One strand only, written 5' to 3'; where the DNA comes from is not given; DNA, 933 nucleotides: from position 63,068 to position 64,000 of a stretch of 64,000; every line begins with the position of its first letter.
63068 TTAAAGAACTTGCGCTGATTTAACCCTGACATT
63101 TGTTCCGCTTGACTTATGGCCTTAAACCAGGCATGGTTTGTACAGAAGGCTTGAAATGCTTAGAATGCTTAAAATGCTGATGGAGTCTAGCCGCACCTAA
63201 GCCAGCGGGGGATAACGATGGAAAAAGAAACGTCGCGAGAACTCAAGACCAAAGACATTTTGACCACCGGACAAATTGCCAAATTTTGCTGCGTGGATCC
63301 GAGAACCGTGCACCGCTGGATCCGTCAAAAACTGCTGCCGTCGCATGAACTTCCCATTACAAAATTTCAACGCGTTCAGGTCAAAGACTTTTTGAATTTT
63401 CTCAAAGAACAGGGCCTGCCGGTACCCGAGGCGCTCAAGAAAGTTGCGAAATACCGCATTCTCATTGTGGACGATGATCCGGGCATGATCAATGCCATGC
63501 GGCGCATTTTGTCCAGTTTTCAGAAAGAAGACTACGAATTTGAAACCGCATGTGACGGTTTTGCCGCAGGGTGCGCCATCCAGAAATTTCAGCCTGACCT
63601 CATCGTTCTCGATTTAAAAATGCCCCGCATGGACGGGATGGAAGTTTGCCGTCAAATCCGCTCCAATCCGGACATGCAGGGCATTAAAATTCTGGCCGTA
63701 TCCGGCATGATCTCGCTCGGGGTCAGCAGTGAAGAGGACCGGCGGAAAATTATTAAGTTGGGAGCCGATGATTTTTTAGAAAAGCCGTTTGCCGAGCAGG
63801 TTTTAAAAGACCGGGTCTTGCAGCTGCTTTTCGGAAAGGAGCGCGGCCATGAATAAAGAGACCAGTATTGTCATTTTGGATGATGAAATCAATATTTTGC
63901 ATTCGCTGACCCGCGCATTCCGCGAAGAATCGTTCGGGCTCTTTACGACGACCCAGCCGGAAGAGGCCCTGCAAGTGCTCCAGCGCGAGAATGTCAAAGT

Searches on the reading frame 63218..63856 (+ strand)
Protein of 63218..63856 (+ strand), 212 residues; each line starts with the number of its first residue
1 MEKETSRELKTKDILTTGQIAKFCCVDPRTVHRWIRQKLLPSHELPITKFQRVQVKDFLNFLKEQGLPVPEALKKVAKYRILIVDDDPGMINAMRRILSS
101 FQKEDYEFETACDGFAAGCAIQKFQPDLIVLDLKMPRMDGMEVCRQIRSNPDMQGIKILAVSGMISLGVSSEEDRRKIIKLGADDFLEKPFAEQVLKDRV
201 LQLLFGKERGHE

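Call 63: find_encoding_contigs(protein=window:63218-63856:+, flank=10000, max_places=3)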
Protein window:63218-63856:+ (212 aa): 3 contigs read that carry it; 2 places shown.
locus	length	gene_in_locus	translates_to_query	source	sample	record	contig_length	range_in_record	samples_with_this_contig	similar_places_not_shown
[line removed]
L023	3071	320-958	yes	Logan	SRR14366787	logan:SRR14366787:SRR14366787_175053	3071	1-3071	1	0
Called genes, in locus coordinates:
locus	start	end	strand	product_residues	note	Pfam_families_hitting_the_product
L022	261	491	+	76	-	-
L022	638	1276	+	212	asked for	PF12728:HTH_17 (weak), PF00072:Response_reg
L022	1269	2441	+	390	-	PF00072:Response_reg, PF00512:HisKA, PF02518:HATPase_c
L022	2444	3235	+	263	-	PF00072:Response_reg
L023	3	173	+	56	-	?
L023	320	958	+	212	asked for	PF12728:HTH_17 (weak), PF00072:Response_reg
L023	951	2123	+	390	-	PF00072:Response_reg, PF00512:HisKA, PF02518:HATPase_c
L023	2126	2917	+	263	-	PF00072:Response_reg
